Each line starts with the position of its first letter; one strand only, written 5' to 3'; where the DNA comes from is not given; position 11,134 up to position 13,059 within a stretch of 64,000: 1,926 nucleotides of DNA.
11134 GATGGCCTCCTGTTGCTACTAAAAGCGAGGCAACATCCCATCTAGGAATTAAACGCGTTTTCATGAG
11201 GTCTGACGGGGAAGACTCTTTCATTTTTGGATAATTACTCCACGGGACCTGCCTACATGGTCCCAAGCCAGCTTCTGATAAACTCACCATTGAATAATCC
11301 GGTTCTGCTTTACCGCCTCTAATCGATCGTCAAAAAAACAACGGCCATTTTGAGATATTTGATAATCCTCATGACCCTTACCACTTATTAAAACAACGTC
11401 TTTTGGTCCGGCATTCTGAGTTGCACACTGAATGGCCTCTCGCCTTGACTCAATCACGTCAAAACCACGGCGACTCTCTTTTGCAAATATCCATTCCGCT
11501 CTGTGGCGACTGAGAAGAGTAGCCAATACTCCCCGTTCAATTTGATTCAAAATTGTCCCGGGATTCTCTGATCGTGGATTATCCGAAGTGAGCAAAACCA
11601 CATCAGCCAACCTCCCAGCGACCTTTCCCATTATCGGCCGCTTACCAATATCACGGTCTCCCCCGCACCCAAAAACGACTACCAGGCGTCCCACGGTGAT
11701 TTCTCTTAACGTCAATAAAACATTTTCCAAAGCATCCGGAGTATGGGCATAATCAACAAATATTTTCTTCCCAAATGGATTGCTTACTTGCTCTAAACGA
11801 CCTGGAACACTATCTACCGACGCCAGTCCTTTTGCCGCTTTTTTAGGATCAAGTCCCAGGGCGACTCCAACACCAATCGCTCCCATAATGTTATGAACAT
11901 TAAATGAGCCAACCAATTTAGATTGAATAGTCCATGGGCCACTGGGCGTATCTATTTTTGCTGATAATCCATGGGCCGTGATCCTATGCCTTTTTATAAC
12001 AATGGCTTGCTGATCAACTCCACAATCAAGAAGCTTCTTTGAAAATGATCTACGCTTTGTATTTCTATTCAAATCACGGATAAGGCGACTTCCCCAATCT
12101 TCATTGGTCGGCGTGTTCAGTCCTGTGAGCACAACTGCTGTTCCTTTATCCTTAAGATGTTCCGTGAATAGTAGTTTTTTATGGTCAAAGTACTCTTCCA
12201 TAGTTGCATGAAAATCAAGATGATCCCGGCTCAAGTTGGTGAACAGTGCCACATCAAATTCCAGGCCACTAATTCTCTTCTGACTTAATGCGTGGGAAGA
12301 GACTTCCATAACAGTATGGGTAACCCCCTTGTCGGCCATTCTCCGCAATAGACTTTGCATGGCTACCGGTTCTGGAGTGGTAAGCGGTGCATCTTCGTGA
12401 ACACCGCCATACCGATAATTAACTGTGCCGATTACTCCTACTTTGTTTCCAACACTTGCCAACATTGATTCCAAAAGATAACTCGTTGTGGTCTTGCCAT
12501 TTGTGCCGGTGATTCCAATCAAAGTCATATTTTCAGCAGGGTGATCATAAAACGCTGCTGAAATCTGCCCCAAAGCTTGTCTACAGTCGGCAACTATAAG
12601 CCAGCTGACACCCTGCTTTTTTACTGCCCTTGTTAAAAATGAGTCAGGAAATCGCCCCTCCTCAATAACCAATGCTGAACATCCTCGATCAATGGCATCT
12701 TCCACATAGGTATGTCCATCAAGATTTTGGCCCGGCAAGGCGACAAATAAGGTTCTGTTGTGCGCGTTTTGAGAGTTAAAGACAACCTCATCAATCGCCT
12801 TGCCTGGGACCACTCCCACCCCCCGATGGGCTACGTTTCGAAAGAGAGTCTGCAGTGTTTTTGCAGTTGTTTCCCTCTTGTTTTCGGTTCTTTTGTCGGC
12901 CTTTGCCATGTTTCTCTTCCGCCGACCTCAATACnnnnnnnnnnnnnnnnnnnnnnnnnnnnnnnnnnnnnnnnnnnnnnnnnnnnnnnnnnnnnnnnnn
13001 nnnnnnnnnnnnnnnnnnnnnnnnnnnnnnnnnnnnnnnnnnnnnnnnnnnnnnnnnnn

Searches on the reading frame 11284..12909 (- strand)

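Call 5: search_protein_families(library=pfam, proteins=[window:11284-12909:-], max_evalue=0.01)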
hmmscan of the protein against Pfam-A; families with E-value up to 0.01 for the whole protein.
window:11284-12909:- (541 aa): 3 families
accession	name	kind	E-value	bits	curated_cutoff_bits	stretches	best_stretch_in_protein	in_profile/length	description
PF08245.18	Mur_ligase_M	-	5.3e-47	160.8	24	1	133-347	1-199/200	Mur ligase middle domain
PF02875.26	Mur_ligase_C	-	2.6e-30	106.3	28.4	1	370-512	1-127/127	Mur ligase, glutamate ligase domain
PF01225.30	Mur_ligase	-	2.5e-05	25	21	1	44-121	7-95/95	Mur ligase family, catalytic domain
